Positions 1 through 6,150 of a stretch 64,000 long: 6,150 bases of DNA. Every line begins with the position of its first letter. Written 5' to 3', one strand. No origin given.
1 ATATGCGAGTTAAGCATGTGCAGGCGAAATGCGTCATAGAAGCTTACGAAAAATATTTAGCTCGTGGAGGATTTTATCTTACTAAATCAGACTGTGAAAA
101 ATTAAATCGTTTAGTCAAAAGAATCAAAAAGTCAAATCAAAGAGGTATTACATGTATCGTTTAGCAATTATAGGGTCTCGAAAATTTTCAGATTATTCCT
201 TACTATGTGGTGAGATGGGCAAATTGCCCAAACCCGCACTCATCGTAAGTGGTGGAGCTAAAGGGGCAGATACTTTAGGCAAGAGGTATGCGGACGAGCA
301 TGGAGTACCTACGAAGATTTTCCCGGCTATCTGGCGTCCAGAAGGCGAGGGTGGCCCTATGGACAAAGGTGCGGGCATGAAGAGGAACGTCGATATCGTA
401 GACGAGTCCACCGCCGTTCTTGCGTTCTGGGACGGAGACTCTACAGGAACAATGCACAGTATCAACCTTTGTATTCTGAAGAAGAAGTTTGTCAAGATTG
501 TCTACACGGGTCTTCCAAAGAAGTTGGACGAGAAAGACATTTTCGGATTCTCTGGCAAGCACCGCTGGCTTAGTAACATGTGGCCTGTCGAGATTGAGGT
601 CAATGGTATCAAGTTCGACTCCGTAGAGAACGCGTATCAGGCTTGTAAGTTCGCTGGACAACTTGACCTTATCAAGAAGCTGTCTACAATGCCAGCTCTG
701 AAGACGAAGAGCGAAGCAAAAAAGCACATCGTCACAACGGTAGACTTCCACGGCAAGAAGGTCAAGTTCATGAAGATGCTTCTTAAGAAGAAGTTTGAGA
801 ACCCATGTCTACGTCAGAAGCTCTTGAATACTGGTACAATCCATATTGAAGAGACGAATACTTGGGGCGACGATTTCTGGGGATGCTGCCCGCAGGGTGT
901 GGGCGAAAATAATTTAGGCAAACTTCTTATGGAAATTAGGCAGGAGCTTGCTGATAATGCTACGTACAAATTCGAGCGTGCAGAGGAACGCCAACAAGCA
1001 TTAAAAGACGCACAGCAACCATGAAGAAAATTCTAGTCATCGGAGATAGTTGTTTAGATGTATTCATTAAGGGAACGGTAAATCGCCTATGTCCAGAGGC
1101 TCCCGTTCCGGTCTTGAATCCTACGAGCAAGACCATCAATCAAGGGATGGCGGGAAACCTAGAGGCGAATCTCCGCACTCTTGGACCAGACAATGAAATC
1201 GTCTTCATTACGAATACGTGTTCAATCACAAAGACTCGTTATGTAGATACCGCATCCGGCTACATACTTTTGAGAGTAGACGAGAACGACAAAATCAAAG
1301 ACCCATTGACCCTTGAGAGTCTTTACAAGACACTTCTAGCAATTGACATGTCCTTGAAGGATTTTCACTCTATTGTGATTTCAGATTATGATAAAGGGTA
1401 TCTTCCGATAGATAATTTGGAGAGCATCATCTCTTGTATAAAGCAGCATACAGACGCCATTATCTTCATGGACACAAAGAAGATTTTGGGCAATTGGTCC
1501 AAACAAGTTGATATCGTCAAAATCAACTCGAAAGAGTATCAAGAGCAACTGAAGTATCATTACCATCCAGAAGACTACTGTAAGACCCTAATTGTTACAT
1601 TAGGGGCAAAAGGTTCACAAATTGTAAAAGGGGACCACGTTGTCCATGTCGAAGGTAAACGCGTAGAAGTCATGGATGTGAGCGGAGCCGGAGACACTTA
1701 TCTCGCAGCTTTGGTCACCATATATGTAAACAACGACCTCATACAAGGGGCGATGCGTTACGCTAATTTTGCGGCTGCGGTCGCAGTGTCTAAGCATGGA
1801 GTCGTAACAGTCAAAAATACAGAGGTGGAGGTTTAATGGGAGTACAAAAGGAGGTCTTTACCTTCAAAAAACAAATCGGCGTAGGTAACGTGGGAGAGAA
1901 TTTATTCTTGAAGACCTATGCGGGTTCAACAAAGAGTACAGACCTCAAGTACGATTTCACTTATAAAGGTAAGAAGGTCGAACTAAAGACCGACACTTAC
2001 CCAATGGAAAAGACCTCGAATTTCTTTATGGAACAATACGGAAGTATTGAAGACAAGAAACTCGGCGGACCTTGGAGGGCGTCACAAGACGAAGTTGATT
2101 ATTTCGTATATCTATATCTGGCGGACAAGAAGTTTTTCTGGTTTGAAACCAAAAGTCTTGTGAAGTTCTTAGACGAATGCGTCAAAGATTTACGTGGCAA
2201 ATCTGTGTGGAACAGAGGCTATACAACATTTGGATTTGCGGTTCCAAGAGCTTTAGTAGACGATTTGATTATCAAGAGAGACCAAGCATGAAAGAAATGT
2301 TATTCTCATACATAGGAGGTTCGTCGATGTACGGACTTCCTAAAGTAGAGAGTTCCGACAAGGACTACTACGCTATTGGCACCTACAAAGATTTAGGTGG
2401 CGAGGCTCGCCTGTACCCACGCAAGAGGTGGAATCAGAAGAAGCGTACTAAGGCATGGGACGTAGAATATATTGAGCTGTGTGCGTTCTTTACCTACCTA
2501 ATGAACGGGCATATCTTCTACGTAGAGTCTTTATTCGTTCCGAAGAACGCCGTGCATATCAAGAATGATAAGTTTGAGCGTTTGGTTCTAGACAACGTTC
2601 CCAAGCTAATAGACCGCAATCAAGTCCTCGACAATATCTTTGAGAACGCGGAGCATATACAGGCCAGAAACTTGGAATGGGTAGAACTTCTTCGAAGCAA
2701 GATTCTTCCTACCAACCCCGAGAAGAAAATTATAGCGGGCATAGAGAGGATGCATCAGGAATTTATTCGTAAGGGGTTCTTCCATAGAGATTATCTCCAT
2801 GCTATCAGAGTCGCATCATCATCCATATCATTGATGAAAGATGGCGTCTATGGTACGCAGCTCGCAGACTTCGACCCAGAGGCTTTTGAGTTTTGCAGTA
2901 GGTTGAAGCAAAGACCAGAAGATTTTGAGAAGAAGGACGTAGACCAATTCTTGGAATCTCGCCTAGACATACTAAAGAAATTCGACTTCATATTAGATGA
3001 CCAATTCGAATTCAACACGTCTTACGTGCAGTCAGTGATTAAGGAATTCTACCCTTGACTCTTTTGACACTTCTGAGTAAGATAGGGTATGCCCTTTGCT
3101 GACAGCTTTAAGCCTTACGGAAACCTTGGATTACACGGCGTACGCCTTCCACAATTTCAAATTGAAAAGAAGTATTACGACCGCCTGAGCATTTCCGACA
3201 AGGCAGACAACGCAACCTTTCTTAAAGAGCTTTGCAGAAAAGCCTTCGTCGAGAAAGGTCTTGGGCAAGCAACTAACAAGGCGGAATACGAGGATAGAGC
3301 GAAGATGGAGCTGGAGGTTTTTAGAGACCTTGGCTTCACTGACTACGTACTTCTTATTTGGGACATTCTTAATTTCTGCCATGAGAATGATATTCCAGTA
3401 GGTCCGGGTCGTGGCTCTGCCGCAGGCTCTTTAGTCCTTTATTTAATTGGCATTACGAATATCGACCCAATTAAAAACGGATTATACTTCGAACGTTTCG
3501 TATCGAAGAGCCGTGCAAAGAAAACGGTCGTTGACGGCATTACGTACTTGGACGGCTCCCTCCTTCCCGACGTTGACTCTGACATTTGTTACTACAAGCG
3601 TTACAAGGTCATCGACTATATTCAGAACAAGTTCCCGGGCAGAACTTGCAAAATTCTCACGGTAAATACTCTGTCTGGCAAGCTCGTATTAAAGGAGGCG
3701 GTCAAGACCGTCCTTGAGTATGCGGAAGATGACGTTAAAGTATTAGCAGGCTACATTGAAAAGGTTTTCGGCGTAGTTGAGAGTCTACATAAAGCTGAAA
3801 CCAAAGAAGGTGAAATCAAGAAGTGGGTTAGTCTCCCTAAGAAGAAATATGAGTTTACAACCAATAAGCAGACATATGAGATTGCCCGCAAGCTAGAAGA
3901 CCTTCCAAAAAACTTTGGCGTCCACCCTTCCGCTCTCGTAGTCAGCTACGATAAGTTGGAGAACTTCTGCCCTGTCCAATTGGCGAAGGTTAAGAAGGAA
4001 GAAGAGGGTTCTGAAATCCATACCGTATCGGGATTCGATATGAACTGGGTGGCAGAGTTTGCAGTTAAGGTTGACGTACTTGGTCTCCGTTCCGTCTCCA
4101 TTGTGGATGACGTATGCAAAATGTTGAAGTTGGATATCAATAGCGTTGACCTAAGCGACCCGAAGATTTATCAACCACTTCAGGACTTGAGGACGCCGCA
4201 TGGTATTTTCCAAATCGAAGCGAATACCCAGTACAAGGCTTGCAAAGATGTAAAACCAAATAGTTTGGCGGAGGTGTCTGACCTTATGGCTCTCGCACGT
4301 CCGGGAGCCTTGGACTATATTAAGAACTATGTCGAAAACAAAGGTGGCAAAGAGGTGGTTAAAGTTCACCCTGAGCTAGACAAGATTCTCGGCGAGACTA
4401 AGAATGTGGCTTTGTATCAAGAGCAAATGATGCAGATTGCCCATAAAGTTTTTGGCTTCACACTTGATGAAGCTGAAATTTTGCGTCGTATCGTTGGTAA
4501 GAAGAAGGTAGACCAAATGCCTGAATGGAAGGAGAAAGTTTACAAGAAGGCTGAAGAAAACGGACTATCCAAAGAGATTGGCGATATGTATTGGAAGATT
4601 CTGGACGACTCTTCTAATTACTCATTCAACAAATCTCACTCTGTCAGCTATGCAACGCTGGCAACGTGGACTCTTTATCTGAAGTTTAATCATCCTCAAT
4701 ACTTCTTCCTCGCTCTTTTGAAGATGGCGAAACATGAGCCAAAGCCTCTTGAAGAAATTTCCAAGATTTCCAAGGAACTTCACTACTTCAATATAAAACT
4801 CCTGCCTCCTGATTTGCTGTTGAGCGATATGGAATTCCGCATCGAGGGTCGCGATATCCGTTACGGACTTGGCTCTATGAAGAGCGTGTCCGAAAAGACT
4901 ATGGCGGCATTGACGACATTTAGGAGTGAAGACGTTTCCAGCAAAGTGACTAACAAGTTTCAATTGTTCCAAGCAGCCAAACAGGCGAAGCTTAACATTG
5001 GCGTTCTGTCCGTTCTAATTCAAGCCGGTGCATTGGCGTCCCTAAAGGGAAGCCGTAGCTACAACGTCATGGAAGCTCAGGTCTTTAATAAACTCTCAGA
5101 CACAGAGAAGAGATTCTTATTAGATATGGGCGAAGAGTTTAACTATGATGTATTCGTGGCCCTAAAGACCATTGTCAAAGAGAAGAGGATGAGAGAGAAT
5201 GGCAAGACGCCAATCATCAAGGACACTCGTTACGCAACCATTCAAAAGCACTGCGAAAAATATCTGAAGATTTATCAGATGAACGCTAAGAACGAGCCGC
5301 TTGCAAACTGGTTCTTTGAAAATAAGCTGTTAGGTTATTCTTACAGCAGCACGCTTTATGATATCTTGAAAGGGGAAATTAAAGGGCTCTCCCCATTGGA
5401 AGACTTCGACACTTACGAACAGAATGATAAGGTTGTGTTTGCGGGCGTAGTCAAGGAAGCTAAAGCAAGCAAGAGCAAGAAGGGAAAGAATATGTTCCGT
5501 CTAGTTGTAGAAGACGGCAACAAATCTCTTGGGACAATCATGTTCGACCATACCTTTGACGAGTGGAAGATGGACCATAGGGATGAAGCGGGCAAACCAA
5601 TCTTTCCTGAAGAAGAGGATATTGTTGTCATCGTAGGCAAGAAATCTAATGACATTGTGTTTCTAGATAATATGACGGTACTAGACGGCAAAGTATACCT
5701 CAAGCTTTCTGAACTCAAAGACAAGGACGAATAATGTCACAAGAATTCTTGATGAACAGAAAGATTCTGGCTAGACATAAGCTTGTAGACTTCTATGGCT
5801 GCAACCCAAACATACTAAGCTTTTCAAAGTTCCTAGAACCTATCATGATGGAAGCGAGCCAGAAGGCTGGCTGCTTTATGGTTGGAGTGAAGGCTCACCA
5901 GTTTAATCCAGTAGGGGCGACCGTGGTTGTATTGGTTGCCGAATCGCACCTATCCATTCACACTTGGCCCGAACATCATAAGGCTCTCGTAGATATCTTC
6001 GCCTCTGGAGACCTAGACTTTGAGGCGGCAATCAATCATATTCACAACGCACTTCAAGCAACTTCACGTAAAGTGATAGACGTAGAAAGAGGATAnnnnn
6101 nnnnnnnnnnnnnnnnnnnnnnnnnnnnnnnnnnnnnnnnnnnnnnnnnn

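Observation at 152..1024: SLOG-NADAR fusion protein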

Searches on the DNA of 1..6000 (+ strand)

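Call 6: search_dna_similar(query=window:1-6000:+, collection=phages, mode=near, max_rows=20)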
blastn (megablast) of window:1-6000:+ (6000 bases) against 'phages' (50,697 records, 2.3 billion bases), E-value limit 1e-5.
No match.
